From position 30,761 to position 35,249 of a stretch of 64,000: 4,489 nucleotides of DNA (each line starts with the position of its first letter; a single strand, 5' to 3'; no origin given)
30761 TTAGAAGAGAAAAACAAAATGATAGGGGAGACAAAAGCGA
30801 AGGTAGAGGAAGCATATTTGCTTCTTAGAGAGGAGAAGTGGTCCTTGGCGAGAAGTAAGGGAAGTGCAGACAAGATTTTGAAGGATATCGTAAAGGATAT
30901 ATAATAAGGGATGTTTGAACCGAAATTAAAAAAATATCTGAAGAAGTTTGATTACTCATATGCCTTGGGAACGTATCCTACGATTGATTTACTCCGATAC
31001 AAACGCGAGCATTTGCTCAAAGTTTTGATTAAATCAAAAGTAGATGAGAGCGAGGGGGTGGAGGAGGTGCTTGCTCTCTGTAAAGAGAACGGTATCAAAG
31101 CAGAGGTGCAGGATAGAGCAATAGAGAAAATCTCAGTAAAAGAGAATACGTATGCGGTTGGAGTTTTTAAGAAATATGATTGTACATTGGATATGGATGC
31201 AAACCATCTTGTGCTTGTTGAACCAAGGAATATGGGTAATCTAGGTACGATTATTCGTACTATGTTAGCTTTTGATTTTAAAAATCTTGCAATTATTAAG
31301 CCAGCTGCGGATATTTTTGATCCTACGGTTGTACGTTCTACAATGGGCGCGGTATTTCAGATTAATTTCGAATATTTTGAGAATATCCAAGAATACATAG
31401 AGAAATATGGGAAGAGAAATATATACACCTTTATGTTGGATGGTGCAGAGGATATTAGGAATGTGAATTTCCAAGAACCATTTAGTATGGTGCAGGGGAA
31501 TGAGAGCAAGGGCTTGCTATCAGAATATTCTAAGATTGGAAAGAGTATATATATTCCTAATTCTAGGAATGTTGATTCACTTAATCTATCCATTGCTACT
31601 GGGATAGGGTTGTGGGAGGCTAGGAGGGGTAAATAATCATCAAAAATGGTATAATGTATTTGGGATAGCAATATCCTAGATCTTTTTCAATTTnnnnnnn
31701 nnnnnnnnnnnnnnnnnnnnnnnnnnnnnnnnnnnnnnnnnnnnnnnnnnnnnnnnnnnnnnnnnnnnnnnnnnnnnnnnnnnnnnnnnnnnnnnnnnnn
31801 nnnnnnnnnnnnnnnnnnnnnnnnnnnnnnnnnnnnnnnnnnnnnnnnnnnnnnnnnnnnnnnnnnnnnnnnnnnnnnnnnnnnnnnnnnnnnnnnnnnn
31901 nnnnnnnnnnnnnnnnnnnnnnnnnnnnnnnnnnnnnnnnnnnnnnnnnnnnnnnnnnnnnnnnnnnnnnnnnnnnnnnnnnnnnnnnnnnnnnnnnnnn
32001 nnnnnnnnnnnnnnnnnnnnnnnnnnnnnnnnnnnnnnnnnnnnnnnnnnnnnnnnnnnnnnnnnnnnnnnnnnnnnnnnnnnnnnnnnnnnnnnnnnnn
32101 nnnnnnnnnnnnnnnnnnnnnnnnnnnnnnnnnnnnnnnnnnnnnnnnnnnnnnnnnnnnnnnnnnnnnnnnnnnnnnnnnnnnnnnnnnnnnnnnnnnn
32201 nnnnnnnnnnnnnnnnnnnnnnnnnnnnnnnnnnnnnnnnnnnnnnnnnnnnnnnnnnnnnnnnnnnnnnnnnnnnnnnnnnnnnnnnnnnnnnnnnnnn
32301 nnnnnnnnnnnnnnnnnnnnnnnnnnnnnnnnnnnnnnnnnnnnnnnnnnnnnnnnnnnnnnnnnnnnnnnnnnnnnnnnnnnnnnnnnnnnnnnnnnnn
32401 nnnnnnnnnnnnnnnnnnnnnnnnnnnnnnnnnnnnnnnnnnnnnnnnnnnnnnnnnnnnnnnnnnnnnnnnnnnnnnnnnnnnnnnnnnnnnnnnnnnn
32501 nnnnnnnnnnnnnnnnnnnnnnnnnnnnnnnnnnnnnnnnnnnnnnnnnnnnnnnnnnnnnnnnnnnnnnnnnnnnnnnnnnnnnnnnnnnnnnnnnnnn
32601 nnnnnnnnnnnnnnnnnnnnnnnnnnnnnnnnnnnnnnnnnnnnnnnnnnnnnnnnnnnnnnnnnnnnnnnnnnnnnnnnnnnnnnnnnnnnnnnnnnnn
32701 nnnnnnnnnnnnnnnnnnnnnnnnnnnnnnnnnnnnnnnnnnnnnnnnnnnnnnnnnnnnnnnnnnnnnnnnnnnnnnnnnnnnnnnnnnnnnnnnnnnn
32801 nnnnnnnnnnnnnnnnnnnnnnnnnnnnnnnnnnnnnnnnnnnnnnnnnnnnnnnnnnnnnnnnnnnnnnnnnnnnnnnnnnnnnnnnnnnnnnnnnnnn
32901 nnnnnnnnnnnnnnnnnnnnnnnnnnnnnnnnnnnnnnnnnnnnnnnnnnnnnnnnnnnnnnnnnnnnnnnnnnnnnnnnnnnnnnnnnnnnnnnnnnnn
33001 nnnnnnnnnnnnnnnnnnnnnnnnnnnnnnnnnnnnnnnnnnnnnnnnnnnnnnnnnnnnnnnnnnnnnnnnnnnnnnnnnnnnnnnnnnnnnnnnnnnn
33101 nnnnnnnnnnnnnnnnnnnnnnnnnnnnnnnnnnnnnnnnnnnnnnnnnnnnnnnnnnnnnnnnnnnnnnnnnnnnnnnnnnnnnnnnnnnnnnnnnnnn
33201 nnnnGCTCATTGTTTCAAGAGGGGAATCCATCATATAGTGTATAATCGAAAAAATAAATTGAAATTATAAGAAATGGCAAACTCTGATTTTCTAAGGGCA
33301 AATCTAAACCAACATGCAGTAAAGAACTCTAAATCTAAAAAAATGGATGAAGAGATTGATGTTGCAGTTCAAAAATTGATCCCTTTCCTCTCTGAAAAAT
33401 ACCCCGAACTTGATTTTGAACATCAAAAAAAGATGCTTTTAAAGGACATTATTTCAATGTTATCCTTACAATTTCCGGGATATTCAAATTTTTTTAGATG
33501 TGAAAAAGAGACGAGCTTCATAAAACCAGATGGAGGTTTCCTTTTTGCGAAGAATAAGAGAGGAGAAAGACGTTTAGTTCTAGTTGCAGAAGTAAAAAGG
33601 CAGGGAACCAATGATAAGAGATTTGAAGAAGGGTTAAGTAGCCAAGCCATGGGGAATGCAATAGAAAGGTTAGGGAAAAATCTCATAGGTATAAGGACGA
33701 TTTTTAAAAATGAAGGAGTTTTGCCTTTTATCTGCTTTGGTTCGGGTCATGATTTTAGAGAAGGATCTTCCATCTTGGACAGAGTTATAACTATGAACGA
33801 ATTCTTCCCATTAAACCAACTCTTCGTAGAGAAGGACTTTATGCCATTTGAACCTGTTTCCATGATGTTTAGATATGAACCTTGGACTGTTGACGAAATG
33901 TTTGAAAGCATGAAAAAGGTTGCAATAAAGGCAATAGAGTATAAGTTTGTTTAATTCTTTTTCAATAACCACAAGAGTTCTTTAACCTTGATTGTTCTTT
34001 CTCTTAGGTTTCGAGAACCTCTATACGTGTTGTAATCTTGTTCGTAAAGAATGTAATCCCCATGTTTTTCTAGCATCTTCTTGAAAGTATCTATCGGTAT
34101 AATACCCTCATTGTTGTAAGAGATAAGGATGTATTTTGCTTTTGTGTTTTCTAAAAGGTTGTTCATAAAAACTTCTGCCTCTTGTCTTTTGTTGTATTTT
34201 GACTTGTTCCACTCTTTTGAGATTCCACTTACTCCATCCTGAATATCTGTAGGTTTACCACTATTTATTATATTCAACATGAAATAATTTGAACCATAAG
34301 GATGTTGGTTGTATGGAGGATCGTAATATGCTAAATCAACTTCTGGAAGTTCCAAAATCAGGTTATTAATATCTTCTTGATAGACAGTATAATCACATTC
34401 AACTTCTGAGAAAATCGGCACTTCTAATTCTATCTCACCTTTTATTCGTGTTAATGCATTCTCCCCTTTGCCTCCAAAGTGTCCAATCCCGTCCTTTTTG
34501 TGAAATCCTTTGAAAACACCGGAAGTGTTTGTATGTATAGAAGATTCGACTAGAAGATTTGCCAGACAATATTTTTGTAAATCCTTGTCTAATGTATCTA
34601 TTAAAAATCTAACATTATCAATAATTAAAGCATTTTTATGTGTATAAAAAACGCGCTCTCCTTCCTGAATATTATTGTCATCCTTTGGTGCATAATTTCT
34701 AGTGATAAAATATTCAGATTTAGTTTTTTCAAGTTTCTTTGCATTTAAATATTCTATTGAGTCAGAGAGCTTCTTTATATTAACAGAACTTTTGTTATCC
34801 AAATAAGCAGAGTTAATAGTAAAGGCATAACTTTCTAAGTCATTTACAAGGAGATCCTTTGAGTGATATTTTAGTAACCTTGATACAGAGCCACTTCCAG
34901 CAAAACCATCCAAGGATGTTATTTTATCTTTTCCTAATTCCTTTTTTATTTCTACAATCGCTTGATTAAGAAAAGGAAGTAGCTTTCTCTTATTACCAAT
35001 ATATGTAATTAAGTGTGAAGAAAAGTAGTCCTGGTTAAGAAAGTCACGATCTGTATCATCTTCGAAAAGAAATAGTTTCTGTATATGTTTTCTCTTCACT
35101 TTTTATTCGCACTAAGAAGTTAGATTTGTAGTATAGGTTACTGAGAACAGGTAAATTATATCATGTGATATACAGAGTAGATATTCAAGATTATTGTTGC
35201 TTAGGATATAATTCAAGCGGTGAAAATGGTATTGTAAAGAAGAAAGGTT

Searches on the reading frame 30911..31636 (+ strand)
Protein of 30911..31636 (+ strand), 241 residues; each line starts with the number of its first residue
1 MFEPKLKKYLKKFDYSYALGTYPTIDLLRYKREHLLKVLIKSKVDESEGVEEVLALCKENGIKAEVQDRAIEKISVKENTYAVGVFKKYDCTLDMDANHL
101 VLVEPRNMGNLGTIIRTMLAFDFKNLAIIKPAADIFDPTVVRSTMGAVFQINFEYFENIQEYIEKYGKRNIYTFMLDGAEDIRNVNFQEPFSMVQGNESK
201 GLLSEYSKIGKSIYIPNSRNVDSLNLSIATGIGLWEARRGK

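Call 9: search_protein_families(library=pfam, proteins=[window:30911-31636:+], max_evalue=0.001)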
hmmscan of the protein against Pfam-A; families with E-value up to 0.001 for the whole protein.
window:30911-31636:+ (241 aa): 1 family
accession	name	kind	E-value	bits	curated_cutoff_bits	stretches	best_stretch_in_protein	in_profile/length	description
PF00588.24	SpoU_methylase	-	3.4e-30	105.5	29.7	1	99-234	3-141/142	SpoU rRNA Methylase family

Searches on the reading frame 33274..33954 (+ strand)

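Call 9: search_protein_families(library=pfam, proteins=[window:33274-33954:+], max_evalue=0.001)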
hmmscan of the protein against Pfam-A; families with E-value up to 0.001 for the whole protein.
window:33274-33954:+ (226 aa): 1 family
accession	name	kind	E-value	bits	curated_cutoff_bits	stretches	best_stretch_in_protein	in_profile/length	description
PF02963.22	EcoRI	-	2.4e-13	50.2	22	1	18-162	9-159/257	Restriction endonuclease EcoRI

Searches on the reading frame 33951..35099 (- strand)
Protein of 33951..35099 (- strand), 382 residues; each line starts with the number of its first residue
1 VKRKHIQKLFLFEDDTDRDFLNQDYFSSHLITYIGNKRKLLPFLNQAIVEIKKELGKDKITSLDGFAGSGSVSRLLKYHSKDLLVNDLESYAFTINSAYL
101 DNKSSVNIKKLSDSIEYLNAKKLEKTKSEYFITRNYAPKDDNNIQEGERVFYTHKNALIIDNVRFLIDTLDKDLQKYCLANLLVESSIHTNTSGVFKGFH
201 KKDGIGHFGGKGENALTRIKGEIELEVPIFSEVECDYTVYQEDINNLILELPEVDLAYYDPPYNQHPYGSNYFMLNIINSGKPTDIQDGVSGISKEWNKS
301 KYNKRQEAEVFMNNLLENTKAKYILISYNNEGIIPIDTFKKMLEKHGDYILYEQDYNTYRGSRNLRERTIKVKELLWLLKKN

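Call 9: search_protein_families(library=pfam, proteins=[window:33951-35099:-], max_evalue=0.001)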
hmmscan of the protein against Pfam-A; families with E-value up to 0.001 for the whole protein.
window:33951-35099:- (382 aa): 1 family
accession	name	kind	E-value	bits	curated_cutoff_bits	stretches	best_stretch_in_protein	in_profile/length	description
PF02086.21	MethyltransfD12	-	2.4e-21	77.1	22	1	33-341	1-252/253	D12 class N6 adenine-specific DNA methyltransferase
